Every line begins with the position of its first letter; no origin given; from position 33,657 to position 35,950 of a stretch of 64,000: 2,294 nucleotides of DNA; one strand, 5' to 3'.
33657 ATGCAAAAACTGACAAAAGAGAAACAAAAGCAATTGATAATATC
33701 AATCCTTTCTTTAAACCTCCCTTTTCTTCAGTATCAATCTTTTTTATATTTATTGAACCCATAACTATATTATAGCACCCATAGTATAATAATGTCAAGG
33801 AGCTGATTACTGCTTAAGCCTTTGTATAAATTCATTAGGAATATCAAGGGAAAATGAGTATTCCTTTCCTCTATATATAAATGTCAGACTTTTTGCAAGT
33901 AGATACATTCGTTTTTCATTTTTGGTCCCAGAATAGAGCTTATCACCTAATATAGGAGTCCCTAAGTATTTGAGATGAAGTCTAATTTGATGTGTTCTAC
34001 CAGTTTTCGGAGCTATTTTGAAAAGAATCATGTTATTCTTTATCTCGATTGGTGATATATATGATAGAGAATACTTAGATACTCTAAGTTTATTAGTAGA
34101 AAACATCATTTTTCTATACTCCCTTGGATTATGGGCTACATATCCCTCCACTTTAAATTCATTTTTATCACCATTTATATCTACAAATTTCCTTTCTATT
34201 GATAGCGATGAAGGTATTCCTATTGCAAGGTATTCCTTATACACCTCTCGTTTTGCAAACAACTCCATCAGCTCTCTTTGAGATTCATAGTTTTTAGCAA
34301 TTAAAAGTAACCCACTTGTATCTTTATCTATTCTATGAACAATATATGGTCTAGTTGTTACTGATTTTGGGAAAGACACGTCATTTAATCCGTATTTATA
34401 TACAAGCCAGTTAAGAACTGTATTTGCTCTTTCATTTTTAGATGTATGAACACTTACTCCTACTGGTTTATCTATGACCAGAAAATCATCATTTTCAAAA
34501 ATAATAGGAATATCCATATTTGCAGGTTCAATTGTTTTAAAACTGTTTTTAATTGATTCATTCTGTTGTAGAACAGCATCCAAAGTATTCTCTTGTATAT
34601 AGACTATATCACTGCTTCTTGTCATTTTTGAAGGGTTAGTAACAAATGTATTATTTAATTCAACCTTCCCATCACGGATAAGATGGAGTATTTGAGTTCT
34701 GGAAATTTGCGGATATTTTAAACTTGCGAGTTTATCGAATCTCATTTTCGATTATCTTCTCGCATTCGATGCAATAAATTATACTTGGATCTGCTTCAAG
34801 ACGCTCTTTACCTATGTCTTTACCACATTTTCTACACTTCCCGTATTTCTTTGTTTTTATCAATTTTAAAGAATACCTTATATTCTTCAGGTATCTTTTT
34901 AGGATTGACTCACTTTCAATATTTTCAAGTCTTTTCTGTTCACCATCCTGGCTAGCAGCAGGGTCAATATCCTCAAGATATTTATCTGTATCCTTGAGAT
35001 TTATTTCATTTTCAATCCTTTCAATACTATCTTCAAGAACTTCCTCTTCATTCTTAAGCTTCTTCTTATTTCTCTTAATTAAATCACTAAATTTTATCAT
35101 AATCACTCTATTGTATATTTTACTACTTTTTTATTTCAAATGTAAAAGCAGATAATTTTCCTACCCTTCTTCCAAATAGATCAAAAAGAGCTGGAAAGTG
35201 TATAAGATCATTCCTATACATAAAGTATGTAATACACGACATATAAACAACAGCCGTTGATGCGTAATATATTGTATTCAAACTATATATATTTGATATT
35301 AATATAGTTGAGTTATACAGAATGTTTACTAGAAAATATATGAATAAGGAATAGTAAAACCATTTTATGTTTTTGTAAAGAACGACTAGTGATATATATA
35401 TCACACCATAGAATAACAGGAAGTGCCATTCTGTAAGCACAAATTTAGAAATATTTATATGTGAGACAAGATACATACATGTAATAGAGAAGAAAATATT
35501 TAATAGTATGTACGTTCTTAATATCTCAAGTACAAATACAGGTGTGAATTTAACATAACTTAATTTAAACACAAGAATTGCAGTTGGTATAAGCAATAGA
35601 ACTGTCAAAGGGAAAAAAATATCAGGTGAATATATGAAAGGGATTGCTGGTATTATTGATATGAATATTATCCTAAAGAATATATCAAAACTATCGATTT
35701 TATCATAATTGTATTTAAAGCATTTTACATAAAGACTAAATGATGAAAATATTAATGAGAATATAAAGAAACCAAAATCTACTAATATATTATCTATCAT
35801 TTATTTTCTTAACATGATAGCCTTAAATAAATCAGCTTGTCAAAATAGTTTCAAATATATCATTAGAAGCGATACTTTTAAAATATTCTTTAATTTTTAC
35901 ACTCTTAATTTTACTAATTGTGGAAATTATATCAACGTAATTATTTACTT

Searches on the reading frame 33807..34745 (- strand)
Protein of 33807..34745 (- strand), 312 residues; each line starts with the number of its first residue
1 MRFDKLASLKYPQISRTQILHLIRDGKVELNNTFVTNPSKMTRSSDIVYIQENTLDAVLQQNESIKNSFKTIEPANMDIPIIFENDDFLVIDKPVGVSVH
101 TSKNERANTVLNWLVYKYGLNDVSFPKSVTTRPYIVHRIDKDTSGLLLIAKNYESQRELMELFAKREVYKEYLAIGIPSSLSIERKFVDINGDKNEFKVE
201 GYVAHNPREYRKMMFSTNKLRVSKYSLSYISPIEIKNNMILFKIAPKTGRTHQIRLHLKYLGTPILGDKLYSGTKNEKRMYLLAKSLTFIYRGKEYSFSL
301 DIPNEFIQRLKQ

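Call 7: search_protein_families(library=pfam, proteins=[window:33807-34745:-], max_evalue=0.01)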
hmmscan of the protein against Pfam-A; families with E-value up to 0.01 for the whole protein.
window:33807-34745:- (312 aa): 2 families
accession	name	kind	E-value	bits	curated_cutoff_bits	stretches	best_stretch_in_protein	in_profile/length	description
PF00849.27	PseudoU_synth_2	-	1.7e-28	100.2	26.8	1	87-259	1-151/152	RNA pseudouridylate synthase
PF01479.30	S4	-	1.1e-05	25.5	22.8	1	1-48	1-48/48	S4 domain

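Call 24: find_homologous_proteins(query=window:33810-34745:-)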
Query window:33810-34745:- (312 aa): 7987 proteins with E <= 0.001 among 8000 candidates; the best 120 are listed.
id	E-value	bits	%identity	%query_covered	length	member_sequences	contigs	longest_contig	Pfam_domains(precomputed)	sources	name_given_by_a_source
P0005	4.2e-201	684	100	100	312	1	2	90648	PF00849.28,PF01479.31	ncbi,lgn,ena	-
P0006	3.0e-44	169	40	100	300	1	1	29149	PF00849.28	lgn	-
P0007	7.0e-43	165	37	100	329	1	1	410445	PF00849.28,PF01479.31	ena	-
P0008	7.0e-42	162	36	99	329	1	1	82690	PF00849.28,PF01479.31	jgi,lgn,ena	-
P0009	4.4e-38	149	35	98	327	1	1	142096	PF00849.28,PF01479.31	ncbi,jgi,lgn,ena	ncbi:MAG: RluA family pseudouridine synthase [bacterium]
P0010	1.3e-37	148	35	100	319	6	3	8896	PF00849.28,PF01479.31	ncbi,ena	-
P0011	1.0e-35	141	34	98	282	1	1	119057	PF00849.28,PF01479.31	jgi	jgi:23S rRNA pseudouridine1911/1915/1917 synthase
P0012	1.1e-35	141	33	98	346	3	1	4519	PF00849.28,PF01479.31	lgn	-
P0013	5.4e-35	139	35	98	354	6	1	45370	PF00849.28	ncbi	-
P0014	8.9e-35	138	34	98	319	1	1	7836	PF00849.28,PF01479.31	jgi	jgi:23S rRNA pseudouridine1911/1915/1917 synthase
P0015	1.7e-34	137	34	100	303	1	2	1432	PF00849.28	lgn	-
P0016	1.8e-34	137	34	100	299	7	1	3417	PF00849.28,PF01479.31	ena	-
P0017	1.9e-34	137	33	98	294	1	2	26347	PF00849.28,PF01479.31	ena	-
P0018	2.2e-34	137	34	98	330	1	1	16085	PF00849.28,PF01479.31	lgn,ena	-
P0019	2.3e-34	137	33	98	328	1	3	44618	PF00849.28,PF01479.31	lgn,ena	-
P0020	2.5e-34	137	32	99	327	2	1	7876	PF00849.28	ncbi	-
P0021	2.8e-34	137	35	99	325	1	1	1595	PF00849.28,PF01479.31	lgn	-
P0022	3.0e-34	137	33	98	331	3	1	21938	PF00849.28,PF01479.31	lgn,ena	-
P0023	3.2e-34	137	34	97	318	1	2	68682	PF25818.2,PF00849.28,PF01479.31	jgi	-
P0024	1.3e-33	135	36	94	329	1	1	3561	PF00849.28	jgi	-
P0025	1.7e-33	134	33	98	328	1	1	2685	PF00849.28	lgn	-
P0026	1.8e-33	134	33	100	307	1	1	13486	PF00849.28,PF01479.31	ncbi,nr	ncbi:MAG: RluA family pseudouridine synthase [bacterium]|nr:RluA family pseudouridine synthase [bact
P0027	3.0e-33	133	33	98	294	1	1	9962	PF00849.28,PF01479.31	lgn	-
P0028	4.4e-33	133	34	96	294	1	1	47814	PF00849.28,PF01479.31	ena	-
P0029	5.0e-33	133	34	99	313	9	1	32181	PF00849.28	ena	-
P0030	5.9e-33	132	34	98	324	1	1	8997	PF00849.28,PF01479.31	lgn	-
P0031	6.8e-33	132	32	98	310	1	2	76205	PF00849.28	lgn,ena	-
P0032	6.9e-33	132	34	98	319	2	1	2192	PF00849.28,PF01479.31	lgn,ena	-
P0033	8.1e-33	132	36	94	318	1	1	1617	PF00849.28,PF01479.31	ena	-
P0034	9.2e-33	132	33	96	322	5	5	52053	PF00849.28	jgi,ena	jgi:23S rRNA pseudouridine1911/1915/1917 synthase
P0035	1.0e-32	132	33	94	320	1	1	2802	PF00849.28,PF01479.31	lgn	-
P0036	1.2e-32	131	33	100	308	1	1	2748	PF00849.28,PF01479.31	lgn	-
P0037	1.2e-32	131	38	76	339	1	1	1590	PF00849.28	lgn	-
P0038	1.4e-32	131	34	99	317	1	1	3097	PF00849.28,PF01479.31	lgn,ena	-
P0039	1.7e-32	131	34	100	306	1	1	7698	PF00849.28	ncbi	-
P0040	1.9e-32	131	38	75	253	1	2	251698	PF00849.28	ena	-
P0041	1.9e-32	131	36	79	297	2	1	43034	PF00849.28,PF01479.31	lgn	-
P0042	2.2e-32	130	32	98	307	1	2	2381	PF00849.28,PF01479.31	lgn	-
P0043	2.3e-32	130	32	99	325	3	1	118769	PF00849.28,PF01479.31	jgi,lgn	jgi:23S rRNA pseudouridine1911/1915/1917 synthase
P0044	3.5e-32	130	38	76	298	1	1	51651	PF00849.28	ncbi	ncbi:MAG: RluA family pseudouridine synthase [Metamycoplasmataceae bacterium]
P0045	4.0e-32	130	33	94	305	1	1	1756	PF00849.28,PF01479.31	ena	-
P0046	5.3e-32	129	32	98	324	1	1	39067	PF00849.28,PF01479.31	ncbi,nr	ncbi:RluA family pseudouridine synthase [Candidatus Dojkabacteria bacterium]|nr:RluA family pseudour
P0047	6.0e-32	129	32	100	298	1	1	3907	PF00849.28,PF01479.31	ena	-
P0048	6.5e-32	129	33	94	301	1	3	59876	PF00849.28,PF01479.31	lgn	-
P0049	7.2e-32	129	33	98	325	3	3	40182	PF00849.28,PF01479.31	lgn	-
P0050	8.1e-32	129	32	94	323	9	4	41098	PF00849.28,PF01479.31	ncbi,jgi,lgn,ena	-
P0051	8.9e-32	128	32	100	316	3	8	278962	PF00849.28,PF01479.31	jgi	jgi:23S rRNA pseudouridine1911/1915/1917 synthase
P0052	1.0e-31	128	35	93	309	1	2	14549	PF00849.28,PF01479.31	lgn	-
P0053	1.0e-31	128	31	100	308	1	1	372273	PF00849.28,PF01479.31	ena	-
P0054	1.1e-31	128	31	95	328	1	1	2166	PF00849.28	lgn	-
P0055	1.5e-31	128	32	98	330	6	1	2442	PF00849.28,PF01479.31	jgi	-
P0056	1.7e-31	128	33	100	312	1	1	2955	PF00849.28,PF01479.31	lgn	-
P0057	2.3e-31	127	32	100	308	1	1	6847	PF00849.28,PF01479.31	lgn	-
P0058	2.7e-31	127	35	94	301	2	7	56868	PF00849.28,PF01479.31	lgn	-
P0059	2.8e-31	127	32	100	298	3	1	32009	PF00849.28,PF01479.31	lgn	-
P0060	2.9e-31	127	34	100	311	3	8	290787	PF00849.28,PF01479.31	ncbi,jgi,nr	ncbi:MAG TPA: RNA pseudouridine synthase [Candidatus Moranbacteria bacterium]|nr:RNA pseudouridine s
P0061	3.2e-31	127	32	96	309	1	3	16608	PF00849.28,PF01479.31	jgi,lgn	jgi:23S rRNA pseudouridine1911/1915/1917 synthase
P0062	3.6e-31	126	31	98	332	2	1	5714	PF00849.28,PF01479.31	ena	-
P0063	3.6e-31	126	34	98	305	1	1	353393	PF00849.28,PF01479.31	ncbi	-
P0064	4.4e-31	126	33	98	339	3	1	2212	PF00849.28,PF01479.31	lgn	-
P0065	4.6e-31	126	34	94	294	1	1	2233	PF00849.28,PF01479.31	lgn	-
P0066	5.0e-31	126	33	98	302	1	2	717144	PF00849.28,PF01479.31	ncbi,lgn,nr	ncbi:MAG: RluA family pseudouridine synthase [Candidatus Algichlamydia australiensis]|nr:RluA family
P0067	5.5e-31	126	39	74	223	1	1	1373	PF00849.28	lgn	-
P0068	5.6e-31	126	34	99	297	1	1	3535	PF00849.28,PF01479.31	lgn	-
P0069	5.9e-31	126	32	99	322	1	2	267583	PF00849.28,PF01479.31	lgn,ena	-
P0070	6.0e-31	126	34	98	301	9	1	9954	PF00849.28,PF01479.31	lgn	-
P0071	6.0e-31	126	37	74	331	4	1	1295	PF00849.28,PF01479.31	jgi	-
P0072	6.4e-31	126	31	100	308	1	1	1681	PF00849.28,PF01479.31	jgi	jgi:23S rRNA pseudouridine1911/1915/1917 synthase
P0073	7.0e-31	126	34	100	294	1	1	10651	PF00849.28,PF01479.31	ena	-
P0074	7.4e-31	125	33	100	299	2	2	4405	PF00849.28,PF01479.31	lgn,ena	-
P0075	8.8e-31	125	37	76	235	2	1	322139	PF00849.28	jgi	jgi:23S rRNA pseudouridine1911/1915/1917 synthase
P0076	9.2e-31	125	35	98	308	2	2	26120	PF00849.28,PF01479.31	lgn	-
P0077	9.9e-31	125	32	94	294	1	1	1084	PF00849.28,PF01479.31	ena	-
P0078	1.0e-30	125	32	98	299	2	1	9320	PF00849.28,PF01479.31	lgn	-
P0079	1.1e-30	125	34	94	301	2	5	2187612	PF00849.28,PF01479.31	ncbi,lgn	-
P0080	1.1e-30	125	32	99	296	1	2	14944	PF00849.28,PF01479.31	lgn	-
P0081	1.2e-30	125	32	94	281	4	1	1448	PF00849.28,PF01479.31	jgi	jgi:23S rRNA pseudouridine1911/1915/1917 synthase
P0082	1.5e-30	124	33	96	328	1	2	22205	PF00849.28,PF01479.31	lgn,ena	-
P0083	1.7e-30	124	33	98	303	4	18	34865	PF00849.28,PF01479.31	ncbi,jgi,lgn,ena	-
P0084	1.7e-30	124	31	98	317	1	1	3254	PF00849.28,PF01479.31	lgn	-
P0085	1.7e-30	124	40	68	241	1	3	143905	PF00849.28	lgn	-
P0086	1.8e-30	124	34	99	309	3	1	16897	PF00849.28,PF01479.31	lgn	-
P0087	1.8e-30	124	32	98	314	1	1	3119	PF00849.28,PF01479.31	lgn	-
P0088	1.8e-30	124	34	96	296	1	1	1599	PF00849.28,PF01479.31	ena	-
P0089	1.9e-30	124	35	98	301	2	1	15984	PF00849.28,PF01479.31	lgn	-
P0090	2.0e-30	124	36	75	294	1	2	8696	PF00849.28,PF01479.31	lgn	-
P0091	2.2e-30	124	31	100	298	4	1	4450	PF00849.28,PF01479.31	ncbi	-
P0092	2.2e-30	124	35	98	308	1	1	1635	PF00849.28,PF01479.31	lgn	-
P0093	2.3e-30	124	37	75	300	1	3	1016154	PF00849.28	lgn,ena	-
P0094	2.3e-30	124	32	95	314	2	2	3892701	PF00849.28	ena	-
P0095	2.6e-30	124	34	100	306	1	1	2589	PF00849.28,PF01479.31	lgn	-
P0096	2.6e-30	124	30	100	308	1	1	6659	PF00849.28,PF01479.31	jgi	jgi:23S rRNA pseudouridine1911/1915/1917 synthase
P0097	2.8e-30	124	33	99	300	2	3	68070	PF00849.28,PF01479.31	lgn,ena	-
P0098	2.9e-30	124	32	100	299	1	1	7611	PF00849.28,PF01479.31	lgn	-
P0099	3.0e-30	123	32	100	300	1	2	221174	PF00849.28,PF01479.31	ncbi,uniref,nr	ncbi:RluA family pseudouridine synthase [Companilactobacillus nantensis]|uniref:RluA family pseudour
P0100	3.1e-30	123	32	99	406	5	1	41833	PF00849.28,PF01479.31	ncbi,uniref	ncbi:RluA family pseudouridine synthase [Psychrobacter sp. AOP7-B1-24]|uniref:RluA family pseudourid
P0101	3.1e-30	123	32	99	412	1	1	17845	PF00849.28,PF01479.31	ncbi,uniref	ncbi:RluA family pseudouridine synthase [Psychrobacter sp. AOP31-E1-50]|uniref:RluA family pseudouri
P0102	3.2e-30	123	32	100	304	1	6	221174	PF00849.28,PF01479.31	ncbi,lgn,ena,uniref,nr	ncbi:Ribosomal large subunit pseudouridine synthase D [Companilactobacillus paralimentarius]|uniref:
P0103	3.2e-30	123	32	99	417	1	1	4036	PF00849.28,PF01479.31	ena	-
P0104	3.2e-30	123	32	99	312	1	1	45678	PF00849.28,PF01479.31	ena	-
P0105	3.6e-30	123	31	100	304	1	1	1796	PF00849.28,PF01479.31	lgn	-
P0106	3.7e-30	123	33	100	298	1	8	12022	PF00849.28,PF01479.31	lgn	-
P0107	3.7e-30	123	33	83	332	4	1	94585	PF00849.28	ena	-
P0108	3.9e-30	123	35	97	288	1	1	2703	PF00849.28,PF01479.31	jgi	jgi:23S rRNA pseudouridine1911/1915/1917 synthase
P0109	4.5e-30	123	32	99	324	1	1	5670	PF00849.28,PF01479.31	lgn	-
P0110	4.5e-30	123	33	96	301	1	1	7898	PF00849.28,PF01479.31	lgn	-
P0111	4.5e-30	123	32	97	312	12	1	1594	PF00849.28,PF01479.31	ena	-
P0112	4.6e-30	123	32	100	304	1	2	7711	PF00849.28,PF01479.31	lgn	-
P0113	5.0e-30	123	32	92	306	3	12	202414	PF00849.28,PF01479.31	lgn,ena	-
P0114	5.1e-30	123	33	93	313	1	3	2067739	PF00849.28,PF01479.31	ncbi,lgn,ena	-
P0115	5.2e-30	123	35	97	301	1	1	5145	PF00849.28,PF01479.31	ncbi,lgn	-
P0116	5.7e-30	123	33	92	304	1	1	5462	PF00849.28,PF01479.31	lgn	-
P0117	6.0e-30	122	33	98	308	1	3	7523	PF00849.28,PF01479.31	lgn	-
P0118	6.2e-30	122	32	96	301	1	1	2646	PF00849.28,PF01479.31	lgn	-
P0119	6.2e-30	122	33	97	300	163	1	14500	PF00849.28,PF01479.31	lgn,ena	-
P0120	6.4e-30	122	31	100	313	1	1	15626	PF00849.28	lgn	-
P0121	6.8e-30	122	31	99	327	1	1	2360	PF00849.28,PF01479.31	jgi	-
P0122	7.2e-30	122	33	99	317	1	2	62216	PF00849.28,PF01479.31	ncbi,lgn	-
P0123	7.3e-30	122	31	98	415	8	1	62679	PF00849.28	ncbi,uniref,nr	ncbi:RluA family pseudouridine synthase [Psychrobacter sp. A3]|uniref:RluA family pseudouridine synt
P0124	7.7e-30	122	32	100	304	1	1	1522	PF00849.28,PF01479.31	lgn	-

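Call 27: find_encoding_contigs(protein=P0005, flank=10000, max_places=4)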
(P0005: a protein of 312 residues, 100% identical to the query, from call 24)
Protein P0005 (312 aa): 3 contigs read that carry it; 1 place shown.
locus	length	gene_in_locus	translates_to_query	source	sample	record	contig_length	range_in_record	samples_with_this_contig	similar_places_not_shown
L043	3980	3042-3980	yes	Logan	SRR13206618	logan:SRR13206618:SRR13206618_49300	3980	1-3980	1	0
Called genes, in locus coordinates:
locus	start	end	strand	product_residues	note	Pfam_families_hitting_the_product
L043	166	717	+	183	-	PF08207:EFP_N, PF01132:EFP, PF09285:Elong-fact-P_C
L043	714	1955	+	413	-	PF00675:Peptidase_M16, PF05193:Peptidase_M16_C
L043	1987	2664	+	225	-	-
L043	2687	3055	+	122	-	PF01258:zf-dskA_traR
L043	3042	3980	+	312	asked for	PF01479:S4 (weak), PF00849:PseudoU_synth_2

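Call 54: find_encoding_contigs(protein=P0006, flank=10000, max_places=3)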
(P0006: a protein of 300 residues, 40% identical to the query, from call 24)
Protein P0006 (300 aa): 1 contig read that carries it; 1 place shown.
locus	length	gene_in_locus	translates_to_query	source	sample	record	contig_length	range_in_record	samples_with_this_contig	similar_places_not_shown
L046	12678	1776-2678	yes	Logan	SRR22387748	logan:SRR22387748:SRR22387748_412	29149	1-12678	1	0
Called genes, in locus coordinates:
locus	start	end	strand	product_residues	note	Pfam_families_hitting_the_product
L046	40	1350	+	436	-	PF00675:Peptidase_M16, PF05193:Peptidase_M16_C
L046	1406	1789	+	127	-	PF01258:zf-dskA_traR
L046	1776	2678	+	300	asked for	PF00849:PseudoU_synth_2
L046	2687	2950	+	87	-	-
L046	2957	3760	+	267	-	PF20772:TACO1_YebC_N, PF01709:Transcrip_reg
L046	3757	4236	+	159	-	PF02075:RuvC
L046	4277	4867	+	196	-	PF01330:RuvA_N, PF01367:5_3_exonuc (faint), PF14520:HHH_5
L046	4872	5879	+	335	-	PF05496:RuvB_N, PF13191:AAA_16 (weak), PF00004:AAA, PF07728:AAA_5 (weak), PF17864:AAA_lid_4, PF05491:WHD_RuvB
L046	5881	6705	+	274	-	PF18900:DUF5656 (weak)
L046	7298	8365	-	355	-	PF00534:Glycos_transf_1, PF20706:GT4-conflict (weak), PF13692:Glyco_trans_1_4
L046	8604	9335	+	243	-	PF13489:Methyltransf_23, PF13847:Methyltransf_31, PF08241:Methyltransf_11, PF08242:Methyltransf_12, PF13649:Methyltransf_25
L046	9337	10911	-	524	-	-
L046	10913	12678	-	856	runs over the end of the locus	-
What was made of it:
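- Tried and rejected: The one syntenic relative (L046) begins at the M16 peptidase gene, so its efp side is not visible (call 54).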

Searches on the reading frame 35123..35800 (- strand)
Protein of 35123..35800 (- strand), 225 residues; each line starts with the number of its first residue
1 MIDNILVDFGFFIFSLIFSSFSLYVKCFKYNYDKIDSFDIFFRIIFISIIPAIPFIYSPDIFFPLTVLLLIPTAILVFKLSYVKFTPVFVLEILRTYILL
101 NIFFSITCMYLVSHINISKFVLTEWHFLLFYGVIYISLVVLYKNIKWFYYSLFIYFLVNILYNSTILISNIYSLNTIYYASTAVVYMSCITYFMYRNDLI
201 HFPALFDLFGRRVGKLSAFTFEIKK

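Call 7: search_protein_families(library=pfam, proteins=[window:35123-35800:-], max_evalue=0.01)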
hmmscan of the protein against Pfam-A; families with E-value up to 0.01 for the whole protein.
window:35123-35800:- (225 aa): 0 families

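Call 57: search_protein_families(library=ncbifam, proteins=[window:35123-35800:-], max_evalue=1)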
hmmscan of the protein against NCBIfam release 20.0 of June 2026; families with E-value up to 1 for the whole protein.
window:35123-35800:- (225 aa): 1 family
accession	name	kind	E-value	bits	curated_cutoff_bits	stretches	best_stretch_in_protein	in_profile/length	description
NF053789.1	GlcN_PG_flip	equivalog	0.59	9.4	320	1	108-153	209-253/327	glucosaminyl phosphatidylglycerol flippase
